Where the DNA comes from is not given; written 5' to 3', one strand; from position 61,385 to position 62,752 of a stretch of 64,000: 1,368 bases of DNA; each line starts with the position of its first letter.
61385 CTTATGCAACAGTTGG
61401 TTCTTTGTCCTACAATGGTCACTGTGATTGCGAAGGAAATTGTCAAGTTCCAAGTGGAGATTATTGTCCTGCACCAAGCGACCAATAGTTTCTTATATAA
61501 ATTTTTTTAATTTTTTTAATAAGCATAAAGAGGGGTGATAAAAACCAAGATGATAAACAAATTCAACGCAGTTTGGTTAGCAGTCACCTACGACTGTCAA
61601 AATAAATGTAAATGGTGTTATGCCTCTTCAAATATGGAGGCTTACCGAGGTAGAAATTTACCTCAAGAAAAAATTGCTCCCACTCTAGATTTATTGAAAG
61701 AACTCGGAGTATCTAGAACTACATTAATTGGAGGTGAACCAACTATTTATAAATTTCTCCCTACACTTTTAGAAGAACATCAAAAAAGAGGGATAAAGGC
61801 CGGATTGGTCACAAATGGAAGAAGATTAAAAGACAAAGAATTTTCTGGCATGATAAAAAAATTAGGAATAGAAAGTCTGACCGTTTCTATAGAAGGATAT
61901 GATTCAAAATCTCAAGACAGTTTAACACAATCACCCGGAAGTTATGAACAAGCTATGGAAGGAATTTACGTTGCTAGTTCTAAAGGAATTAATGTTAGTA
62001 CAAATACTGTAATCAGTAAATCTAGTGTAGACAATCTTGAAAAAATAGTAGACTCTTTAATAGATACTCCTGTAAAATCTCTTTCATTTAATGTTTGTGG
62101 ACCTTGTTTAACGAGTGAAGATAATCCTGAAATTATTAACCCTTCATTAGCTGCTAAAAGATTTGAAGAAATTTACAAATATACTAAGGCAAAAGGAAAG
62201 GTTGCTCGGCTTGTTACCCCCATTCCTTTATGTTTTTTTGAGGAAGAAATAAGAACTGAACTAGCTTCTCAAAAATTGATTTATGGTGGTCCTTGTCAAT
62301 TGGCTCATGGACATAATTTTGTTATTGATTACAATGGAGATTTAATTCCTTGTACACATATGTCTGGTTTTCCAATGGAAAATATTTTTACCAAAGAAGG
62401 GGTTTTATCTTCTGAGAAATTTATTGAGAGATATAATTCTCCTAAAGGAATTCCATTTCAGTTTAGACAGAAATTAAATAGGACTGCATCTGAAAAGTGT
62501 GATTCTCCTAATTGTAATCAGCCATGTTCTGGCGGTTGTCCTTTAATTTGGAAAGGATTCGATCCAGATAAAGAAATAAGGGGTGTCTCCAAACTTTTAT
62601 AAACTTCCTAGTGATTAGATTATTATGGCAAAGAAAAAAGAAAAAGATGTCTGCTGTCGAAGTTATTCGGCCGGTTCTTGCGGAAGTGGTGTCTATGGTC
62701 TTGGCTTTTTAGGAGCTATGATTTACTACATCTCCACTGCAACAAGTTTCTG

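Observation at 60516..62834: Apparently undescribed archaeal RiPP-like system: three tandem Cys/Asp-rich precursors plus a radical SAM/SPASM maturase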

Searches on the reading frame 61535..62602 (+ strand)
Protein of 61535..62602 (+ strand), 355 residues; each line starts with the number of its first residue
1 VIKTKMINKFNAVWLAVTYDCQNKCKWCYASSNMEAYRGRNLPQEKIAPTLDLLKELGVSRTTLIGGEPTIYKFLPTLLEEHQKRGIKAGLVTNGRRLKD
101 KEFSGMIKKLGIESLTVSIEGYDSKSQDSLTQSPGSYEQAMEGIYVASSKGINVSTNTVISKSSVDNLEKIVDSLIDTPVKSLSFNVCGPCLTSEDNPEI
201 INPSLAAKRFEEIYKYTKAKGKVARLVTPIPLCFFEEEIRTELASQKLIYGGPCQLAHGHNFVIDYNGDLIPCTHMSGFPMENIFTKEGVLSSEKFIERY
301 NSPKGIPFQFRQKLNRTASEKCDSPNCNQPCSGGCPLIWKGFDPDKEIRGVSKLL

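Call 3: search_protein_families(library=ncbifam, proteins=[window:61535-62602:+], max_evalue=1)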
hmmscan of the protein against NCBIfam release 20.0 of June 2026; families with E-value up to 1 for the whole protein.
window:61535-62602:+ (355 aa): 74 families (the best 25 are shown)
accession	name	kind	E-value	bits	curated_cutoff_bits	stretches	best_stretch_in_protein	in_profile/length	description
NF038332.1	rSAM_rare_HxsC4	exception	6.5e-22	78.1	500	1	2-235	5-244/335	radical SAM protein HxsC4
TIGR04545.1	rSAM_ahbD_hemeb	equivalog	3.7e-21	75.9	500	1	16-175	5-162/339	heme b synthase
TIGR04340.1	rSAM_ACGX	hypoth_equivalog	2.4e-20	73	400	1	15-287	7-284/341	radical SAM/SPASM domain protein, ACGX system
TIGR04054.1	rSAM_NirJ1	equivalog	3.9e-20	71.8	650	1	13-177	38-199/387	putative heme d1 biosynthesis radical SAM protein NirJ1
TIGR04546.1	rSAM_ahbC_deAc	equivalog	9.1e-20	70.8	650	1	12-185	41-210/390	12,18-didecarboxysiroheme deacetylase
NF050035.1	rSAM_WgK_link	exception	1.1e-19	70.7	650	1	13-173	11-169/367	radical SAM/SPASM peptide maturase WgkB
TIGR04347.1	pseudo_SAM_Halo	equivalog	1.6e-19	70.4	525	1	12-185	40-209/390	TIGR04347 family pseudo-SAM/SPASM protein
TIGR02668.1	moaA_archaeal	equivalog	2.4e-19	69.5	325.25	1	12-180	11-178/303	GTP 3',8-cyclase MoaA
TIGR04051.1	rSAM_NirJ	equivalog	3e-19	69.2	515.45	1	17-178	8-166/354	heme d1 biosynthesis radical SAM protein NirJ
TIGR03977.1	rSAM_pair_HxsC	equivalog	1.6e-18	66.6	267.9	1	11-183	25-200/292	His-Xaa-Ser system radical SAM maturase HxsC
NF045574.1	sacti_mat_StsB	exception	2.3e-18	66.3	625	1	9-181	94-262/466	StsB family radical SAM/SPASM domain sactipeptide maturase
TIGR04133.1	rSAM_w_lipo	hypoth_equivalog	5.5e-18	65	425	1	7-223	20-237/350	TIGR04133 family radical SAM/SPASM protein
TIGR02666.1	moaA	equivalog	7.7e-18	64.5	284.05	1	10-176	9-181/336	GTP 3',8-cyclase MoaA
TIGR04053.2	TIGR04053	equivalog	9e-18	64.6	395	1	12-183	10-181/366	TIGR04053 family radical SAM/SPASM domain-containing protein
TIGR04055.1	rSAM_NirJ2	equivalog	2e-16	60.4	500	1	17-277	6-258/326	putative heme d1 biosynthesis radical SAM protein NirJ2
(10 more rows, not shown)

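Call 4: search_protein_families(library=pfam, proteins=[window:61535-62602:+], max_evalue=1)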
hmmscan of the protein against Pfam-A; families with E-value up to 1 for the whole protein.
window:61535-62602:+ (355 aa): 5 families
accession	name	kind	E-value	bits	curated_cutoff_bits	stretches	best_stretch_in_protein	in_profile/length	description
PF04055.27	Radical_SAM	-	7.8e-21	75.4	29.5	1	17-173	3-164/166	Radical SAM superfamily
PF13353.11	Fer4_12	-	9.1e-07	29.7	22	1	19-140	13-135/137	4Fe-4S single cluster domain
PF13186.11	SPASM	-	0.00056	20.6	21.5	1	256-327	2-66/67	Iron-sulfur cluster-binding domain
PF19238.5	Radical_SAM_2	-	0.0038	17.4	26.7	0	98-170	64-136/151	Radical SAM-like domain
PF13344.12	Hydrolase_6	-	0.079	13.4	27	1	76-113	20-57/101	Haloacid dehalogenase-like hydrolase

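Call 8: find_homologous_proteins(query=window:61535-62602:+, max_evalue=0.00001)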
Query window:61535-62602:+ (355 aa): 568 proteins with E <= 0.00001 among 3050 candidates; the best 120 are listed.
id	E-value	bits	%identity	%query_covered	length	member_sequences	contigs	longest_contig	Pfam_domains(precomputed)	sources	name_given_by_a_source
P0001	1.9e-237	805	100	99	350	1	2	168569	PF04055.28,PF13353.12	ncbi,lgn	-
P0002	1.1e-169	582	70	99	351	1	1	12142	PF04055.28,PF13353.12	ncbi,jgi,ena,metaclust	metaclust:\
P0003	1.4e-135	470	57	97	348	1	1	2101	PF04055.28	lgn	-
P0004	6.0e-135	468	57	97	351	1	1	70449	PF04055.28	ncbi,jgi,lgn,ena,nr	ncbi:MAG: radical SAM protein [Nanoarchaeota archaeon]|nr:radical SAM protein [Nanoarchaeota archaeo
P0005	8.0e-135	468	55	98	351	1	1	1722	PF04055.28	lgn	-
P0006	5.3e-133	462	57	97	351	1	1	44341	PF04055.28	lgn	-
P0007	2.7e-131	456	53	98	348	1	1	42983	PF04055.28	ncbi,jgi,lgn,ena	ncbi:MAG: radical SAM/SPASM domain-containing protein [Candidatus Pacearchaeota archaeon]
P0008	3.4e-131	456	55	97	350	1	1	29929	PF04055.28,PF13353.12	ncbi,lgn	-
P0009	8.7e-131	454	57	97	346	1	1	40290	PF04055.28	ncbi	ncbi:MAG: radical SAM/SPASM domain-containing protein [archaeon]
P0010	9.1e-129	448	54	99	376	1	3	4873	PF04055.28,PF13353.12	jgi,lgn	-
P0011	9.3e-129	448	55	97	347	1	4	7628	PF04055.28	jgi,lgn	-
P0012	1.3e-127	444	52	98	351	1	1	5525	PF04055.28,PF13353.12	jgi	jgi:radical SAM protein with 4Fe4S-binding SPASM domain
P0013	1.1e-126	441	55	97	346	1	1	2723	PF04055.28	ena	-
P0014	3.3e-126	439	54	98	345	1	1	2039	PF04055.28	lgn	-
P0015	6.3e-125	435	54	97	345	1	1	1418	PF04055.28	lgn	-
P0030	2.4e-106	374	50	96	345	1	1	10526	PF13186.12,PF04055.28,PF13353.12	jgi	jgi:radical SAM protein with 4Fe4S-binding SPASM domain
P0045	1.7e-100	355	45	98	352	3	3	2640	PF13186.12,PF04055.28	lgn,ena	-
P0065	4.3e-90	320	44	98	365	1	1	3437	PF13186.12,PF04055.28,PF13353.12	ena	-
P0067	1.4e-87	312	44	97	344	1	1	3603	PF13186.12,PF04055.28,PF13353.12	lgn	-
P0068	4.4e-87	311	41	97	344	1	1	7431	PF13186.12,PF04055.28,PF13353.12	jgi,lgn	jgi:radical SAM protein with 4Fe4S-binding SPASM domain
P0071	7.2e-85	303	42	97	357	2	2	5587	PF13186.12,PF04055.28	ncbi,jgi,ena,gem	-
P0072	2.0e-84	302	41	97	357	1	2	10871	PF13186.12,PF04055.28,PF13353.12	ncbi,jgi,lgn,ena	-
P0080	8.6e-79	283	40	98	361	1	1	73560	PF13186.12,PF04055.28,PF13353.12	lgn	-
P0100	8.9e-36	142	28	96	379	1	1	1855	PF13186.12,PF04055.28,PF13353.12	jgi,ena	-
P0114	7.4e-30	122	32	91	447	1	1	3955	PF13186.12,PF04055.28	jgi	jgi:radical SAM protein with 4Fe4S-binding SPASM domain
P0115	1.5e-29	121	30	91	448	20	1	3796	PF13186.12,PF04055.28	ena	-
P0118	1.1e-28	119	29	91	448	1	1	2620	PF13186.12,PF04055.28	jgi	jgi:radical SAM protein with 4Fe4S-binding SPASM domain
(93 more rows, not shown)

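Call 12: find_related_loci(query=A1, collection=genome_contigs, flank=5000)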
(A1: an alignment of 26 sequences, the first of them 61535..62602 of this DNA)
Query A1 (355 aa) in genome_contigs; peptide patterns used: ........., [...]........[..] (x = any residue, [..] = any of these).
387 stretches matched a pattern; 153 encode a relative of the query (tblastn E <= 1e-3); the best 80 are kept; 80 distinct loci.
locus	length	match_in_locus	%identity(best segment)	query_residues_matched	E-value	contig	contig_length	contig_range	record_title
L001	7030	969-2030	69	2-355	2e-173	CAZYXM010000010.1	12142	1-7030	MAG TPA_asm: Candidatus Woesearchaeota archaeon isolate SRP104257_co1_64 genome assembly, contig: NODE_3794_length_12142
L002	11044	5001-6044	57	5-351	4e-139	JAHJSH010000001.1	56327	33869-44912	MAG: Nanoarchaeota archaeon isolate OS_PC_MetaG.mb.194 OS_PC_MetaG.mb.194_k141_50829, whole genome shotgun sequence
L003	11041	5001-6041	57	3-351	4e-135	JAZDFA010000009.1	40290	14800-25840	MAG: archaeon isolate MEGAHIT-group-0.177 k141_4841829, whole genome shotgun sequence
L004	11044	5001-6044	53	5-352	1e-134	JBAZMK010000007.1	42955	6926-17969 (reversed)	MAG: Candidatus Pacearchaeota archaeon isolate SO_2017_LW4_40 scaffold_2132_c1_LW137-91_2017, whole genome shotgun seque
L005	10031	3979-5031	51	2-352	2e-125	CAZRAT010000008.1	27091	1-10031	MAG TPA_asm: Candidatus Woesearchaeota archaeon isolate binchicken_co243_184 genome assembly, contig: NODE_1248_length_2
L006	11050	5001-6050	47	7-355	1e-119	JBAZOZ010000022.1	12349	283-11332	MAG: Candidatus Pacearchaeota archaeon isolate SO_2017_SWC_18 scaffold_4421_c1_LP-4_2017, whole genome shotgun sequence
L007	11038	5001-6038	45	7-351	4e-114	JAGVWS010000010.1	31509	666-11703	Candidatus Pacearchaeota archaeon isolate RIFCSPHIGHO2_01_FULL_37_14 rifcsphigho2_01_scaffold_2397, whole genome shotgun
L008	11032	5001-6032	47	5-349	8e-108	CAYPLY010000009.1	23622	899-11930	MAG TPA_asm: Candidatus Woesearchaeota archaeon isolate binchicken_co22_156 genome assembly, contig: NODE_2273_length_23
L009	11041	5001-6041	44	6-351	1e-105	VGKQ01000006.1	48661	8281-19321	MAG: Candidatus Pacearchaeota archaeon isolate M_DeepCast_400m_m2_082 M_DeepCast_400m_m2_082_Ga0194112_10000707, whole g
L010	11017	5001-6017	46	10-349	7e-104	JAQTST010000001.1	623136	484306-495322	MAG: Candidatus Nanoarchaeia archaeon isolate STB_23 NODE_19_length_623136_cov_7.985893_Sandtown_B, whole genome shotgun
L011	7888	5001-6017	48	9-351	1e-102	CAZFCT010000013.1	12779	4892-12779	MAG TPA_asm: Candidatus Woesearchaeota archaeon isolate SRP192927_co6_245 genome assembly, contig: NODE_12032_length_127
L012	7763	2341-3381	41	5-354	7e-89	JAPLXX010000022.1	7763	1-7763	MAG: Candidatus Pacearchaeota archaeon isolate LacPavin_0920_SED2_MAG_35_12 LacPavin_0920_SED2_scaffold_213887, whole ge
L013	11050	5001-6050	41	9-355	3e-86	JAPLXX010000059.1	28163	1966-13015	MAG: Candidatus Pacearchaeota archaeon isolate LacPavin_0920_SED2_MAG_35_12 LacPavin_0920_SED2_scaffold_605234, whole ge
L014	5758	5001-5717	56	6-246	1e-83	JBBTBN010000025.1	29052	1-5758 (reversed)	MAG: Nanoarchaeota archaeon isolate H52-bin015_1 H52_bin015_1_000000000025, whole genome shotgun sequence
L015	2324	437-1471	40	7-353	2e-86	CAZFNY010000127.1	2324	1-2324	MAG TPA_asm: Candidatus Woesearchaeota archaeon isolate binchicken_co387_150 genome assembly, contig: NODE_67937_length_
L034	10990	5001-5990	29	14-349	1e-42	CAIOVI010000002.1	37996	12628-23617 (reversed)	uncultured bacterium isolate MJ110830A_bin-153 genome assembly, contig: bin-153:02/63, whole genome shotgun sequence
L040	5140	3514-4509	29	12-344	1e-40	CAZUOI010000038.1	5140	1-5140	MAG TPA_asm: uncultured Candidatus Saccharibacteria bacterium isolate binchicken_co47_202 genome assembly, contig: NODE_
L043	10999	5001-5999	26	5-338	1e-39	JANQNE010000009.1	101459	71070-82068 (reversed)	MAG: Candidatus Nanoarchaeia archaeon isolate PL23a_bin.30 k99_4402420, whole genome shotgun sequence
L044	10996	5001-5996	27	10-349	1e-39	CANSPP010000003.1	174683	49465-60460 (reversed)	MAG TPA_asm: uncultured Clostridium sp. isolate SRR15633993_bin.6_metawrap_v1.3_MAG genome assembly, contig: NODE.23_len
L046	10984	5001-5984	27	12-348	2e-39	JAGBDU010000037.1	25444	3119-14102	MAG: Clostridia bacterium isolate RGIG9027 Water_deer_Rectum-4__c34900, whole genome shotgun sequence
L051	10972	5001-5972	27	14-352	1e-37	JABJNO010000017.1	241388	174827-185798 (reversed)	MAG: Candidatus Parcubacteria bacterium isolate SI075_bin20 k141_1324857, whole genome shotgun sequence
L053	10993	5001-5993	27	12-353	2e-37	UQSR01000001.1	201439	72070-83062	uncultured Tenericutes bacterium isolate UMGS610 genome assembly, contig: NODE_6_length_201439_cov_12.731806, whole geno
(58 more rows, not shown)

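Call 24: search_solved_structures(query=window:61535-62602:+, max_evalue=0.001, show_alignments=2)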
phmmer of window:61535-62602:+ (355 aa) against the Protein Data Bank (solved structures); distinct sequences matched with E-value up to 0.001: 14.
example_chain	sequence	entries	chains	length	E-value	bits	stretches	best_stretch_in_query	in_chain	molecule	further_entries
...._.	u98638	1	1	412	1.5e-09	40.7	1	15-175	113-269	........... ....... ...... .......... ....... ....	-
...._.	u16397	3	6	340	5.9e-09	38.8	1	2-166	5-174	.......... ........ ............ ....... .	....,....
2fb2_A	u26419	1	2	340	1.7e-08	37.2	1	2-166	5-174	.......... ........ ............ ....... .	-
7vob_C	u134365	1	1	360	6.6e-08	35.3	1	20-174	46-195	Cytosylglucuronate decarboxylase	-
7voc_C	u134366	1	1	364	6.7e-08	35.3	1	20-174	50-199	Cytosylglucuronate decarboxylase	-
5v1q_A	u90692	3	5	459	3.7e-07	32.8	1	20-336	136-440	Radical SAM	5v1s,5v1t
5wgg_A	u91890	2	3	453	4.4e-06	29.3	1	11-342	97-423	Radical SAM domain protein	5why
6c8v_A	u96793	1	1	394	0.00015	24.2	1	16-182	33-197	Coenzyme PQQ synthesis protein E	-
7tol_A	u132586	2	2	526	0.00022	23.7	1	16-125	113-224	glycerol dibiphytanyl glycerol tetraether - macrocyclic archaeol synthase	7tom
6b4c_A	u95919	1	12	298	0.00027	23.4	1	20-173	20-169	Viperin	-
9dgw_A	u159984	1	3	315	0.00028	23.3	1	20-173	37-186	Radical SAM core domain-containing protein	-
9dfw_A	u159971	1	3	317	0.00032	23.2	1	20-173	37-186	Radical SAM core domain-containing protein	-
7n7i_A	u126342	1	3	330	0.00034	23.1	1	20-173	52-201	Viperin-like enzyme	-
2yx0_A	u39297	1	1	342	0.0006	22.3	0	65-130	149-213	radical sam enzyme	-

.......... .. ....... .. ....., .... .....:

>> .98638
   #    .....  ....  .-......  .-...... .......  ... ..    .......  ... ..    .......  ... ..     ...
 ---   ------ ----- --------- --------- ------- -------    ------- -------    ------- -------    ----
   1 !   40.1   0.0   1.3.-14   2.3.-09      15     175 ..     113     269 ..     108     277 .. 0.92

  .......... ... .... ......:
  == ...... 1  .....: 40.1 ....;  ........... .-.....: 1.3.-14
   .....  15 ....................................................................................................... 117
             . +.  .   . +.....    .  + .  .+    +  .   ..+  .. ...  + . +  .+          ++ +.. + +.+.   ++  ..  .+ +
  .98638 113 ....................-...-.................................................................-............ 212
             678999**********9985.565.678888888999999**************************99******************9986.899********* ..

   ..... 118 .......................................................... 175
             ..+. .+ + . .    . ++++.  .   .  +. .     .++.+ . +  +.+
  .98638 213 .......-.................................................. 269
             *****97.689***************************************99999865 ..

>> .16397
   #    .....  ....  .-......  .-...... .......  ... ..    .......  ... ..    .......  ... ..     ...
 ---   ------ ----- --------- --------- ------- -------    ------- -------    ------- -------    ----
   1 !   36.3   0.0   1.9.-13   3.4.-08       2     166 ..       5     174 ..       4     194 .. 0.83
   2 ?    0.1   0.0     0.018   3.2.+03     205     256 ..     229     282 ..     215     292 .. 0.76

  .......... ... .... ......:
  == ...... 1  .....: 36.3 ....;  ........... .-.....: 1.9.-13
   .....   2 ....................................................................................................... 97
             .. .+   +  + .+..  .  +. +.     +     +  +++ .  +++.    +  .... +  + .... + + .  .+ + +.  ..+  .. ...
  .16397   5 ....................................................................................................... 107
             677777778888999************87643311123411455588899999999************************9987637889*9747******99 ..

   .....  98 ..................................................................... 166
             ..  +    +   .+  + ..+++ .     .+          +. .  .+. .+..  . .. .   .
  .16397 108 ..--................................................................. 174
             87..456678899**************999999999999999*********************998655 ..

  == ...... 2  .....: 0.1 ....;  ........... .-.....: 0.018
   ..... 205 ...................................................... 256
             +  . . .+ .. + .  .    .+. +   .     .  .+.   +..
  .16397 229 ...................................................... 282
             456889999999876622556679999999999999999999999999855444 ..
